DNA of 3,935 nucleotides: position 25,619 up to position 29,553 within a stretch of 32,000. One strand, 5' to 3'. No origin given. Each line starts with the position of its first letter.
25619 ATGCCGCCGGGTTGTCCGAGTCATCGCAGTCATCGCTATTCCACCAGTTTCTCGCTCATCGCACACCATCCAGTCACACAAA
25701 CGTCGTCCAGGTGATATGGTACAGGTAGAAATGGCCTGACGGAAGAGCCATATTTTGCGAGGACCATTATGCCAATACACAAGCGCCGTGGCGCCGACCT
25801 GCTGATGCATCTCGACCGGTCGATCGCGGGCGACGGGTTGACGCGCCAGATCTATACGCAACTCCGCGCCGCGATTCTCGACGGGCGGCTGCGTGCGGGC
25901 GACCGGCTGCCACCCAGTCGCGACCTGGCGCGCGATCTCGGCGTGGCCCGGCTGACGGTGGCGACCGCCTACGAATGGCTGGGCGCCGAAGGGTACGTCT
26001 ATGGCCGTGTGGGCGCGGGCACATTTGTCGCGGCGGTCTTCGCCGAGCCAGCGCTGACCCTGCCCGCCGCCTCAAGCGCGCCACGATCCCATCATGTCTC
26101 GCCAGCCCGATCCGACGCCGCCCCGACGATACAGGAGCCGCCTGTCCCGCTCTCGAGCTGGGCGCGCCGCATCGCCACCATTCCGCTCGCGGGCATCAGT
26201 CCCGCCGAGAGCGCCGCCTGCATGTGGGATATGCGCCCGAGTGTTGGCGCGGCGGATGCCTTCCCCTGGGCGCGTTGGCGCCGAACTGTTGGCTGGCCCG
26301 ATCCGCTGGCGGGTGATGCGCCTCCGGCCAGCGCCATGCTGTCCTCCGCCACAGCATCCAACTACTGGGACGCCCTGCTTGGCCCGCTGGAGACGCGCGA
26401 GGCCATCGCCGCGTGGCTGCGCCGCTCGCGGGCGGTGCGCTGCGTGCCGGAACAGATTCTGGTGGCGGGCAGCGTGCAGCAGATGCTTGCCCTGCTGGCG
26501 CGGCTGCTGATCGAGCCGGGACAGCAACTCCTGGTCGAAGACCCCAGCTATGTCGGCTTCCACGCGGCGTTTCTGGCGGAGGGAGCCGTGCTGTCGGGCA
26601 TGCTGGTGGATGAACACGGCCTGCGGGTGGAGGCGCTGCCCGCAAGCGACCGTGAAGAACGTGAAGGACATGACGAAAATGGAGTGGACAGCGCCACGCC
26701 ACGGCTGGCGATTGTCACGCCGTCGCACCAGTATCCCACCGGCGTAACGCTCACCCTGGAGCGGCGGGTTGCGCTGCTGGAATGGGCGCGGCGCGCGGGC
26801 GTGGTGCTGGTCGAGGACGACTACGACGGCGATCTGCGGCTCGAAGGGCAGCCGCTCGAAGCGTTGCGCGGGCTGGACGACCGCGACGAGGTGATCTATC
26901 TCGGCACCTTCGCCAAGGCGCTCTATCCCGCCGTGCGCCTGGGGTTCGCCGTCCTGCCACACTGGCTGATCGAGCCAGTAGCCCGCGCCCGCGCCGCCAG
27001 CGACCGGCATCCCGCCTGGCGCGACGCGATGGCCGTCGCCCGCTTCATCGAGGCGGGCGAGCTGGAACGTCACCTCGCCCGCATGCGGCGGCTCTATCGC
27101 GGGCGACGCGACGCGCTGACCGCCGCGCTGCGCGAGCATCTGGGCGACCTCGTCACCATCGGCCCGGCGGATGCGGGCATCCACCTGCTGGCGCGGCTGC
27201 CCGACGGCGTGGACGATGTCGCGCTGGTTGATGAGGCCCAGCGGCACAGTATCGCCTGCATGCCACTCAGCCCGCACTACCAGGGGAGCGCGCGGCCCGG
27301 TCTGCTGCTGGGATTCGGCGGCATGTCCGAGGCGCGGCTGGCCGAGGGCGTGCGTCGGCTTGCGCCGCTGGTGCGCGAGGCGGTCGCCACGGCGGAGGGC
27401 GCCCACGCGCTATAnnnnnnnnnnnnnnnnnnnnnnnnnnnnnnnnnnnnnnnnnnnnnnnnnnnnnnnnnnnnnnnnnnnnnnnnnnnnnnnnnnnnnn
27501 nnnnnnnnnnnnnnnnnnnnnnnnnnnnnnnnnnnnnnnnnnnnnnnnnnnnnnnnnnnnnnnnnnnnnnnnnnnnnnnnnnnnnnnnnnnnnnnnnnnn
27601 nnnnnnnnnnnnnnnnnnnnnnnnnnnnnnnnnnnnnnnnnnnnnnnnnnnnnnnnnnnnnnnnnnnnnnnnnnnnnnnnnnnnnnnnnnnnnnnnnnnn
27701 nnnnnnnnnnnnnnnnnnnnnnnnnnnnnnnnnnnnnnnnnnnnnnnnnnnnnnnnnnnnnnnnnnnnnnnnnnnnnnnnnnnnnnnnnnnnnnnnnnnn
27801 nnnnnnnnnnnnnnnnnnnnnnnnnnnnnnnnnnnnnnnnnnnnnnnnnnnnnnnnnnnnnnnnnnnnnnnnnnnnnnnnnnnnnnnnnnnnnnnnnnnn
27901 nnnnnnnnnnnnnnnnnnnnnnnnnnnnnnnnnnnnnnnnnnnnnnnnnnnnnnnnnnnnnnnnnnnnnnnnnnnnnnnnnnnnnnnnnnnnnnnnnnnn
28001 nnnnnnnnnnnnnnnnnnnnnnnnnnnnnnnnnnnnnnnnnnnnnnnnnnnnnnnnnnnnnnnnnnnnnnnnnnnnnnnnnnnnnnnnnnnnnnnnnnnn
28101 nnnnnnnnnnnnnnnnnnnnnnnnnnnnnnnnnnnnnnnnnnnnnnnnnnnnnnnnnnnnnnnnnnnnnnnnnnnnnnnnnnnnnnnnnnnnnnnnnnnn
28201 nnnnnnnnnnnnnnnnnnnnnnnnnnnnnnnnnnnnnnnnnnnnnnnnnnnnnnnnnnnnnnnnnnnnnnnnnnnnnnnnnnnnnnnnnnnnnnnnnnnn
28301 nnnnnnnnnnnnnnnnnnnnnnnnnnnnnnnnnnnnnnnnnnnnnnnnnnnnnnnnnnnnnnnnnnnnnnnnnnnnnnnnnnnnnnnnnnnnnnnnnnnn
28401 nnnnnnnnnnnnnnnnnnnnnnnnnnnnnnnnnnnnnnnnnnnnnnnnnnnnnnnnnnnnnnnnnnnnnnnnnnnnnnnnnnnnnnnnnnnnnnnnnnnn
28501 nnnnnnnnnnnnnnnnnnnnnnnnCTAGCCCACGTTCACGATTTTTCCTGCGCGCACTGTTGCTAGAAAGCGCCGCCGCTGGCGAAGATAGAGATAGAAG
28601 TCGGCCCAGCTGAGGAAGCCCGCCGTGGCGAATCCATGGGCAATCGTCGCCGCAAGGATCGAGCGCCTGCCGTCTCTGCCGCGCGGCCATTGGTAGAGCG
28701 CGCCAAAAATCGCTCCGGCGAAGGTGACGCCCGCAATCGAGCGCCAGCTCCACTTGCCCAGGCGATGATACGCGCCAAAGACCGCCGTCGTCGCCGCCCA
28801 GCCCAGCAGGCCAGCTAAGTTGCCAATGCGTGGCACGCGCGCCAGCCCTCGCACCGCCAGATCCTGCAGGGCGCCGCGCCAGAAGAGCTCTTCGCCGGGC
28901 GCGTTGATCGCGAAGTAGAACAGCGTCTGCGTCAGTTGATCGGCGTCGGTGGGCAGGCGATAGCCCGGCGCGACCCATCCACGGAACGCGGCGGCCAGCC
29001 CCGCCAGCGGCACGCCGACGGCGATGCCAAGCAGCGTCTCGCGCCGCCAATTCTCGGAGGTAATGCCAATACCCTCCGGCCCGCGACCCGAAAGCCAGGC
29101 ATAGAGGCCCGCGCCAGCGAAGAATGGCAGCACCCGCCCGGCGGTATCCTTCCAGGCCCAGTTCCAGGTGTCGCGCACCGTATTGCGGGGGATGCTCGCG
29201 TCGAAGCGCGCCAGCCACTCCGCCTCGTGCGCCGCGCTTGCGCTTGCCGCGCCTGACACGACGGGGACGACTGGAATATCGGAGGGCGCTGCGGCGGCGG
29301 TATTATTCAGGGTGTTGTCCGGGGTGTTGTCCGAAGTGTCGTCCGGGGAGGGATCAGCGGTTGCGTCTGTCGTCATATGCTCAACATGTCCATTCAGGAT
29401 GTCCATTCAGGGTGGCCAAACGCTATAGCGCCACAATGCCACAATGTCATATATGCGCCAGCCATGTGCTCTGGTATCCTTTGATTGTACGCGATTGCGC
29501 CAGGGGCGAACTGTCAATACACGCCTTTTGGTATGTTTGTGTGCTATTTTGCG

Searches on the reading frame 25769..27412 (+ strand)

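Call 37: search_protein_families(library=pfam, proteins=[window:25769-27412:+], max_evalue=0.001)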
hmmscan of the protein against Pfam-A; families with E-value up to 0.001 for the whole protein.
window:25769-27412:+ (548 aa): 2 families
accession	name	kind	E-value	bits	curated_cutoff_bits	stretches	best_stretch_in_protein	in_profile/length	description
PF00155.27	Aminotran_1_2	-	6e-22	78.8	19.7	1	205-529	43-359/361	Aminotransferase class I and II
PF00392.27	GntR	-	7e-15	54.9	27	1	25-87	2-64/64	Bacterial regulatory proteins, gntR family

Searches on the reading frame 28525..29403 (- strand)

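Call 37: search_protein_families(library=pfam, proteins=[window:28525-29403:-], max_evalue=0.001)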
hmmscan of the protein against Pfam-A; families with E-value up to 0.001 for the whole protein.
window:28525-29403:- (292 aa): 1 family
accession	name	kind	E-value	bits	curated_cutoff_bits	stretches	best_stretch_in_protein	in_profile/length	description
PF02517.21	Rce1-like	-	9.8e-12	45.4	22.4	1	156-259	4-90/93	Type II CAAX prenyl endopeptidase Rce1-like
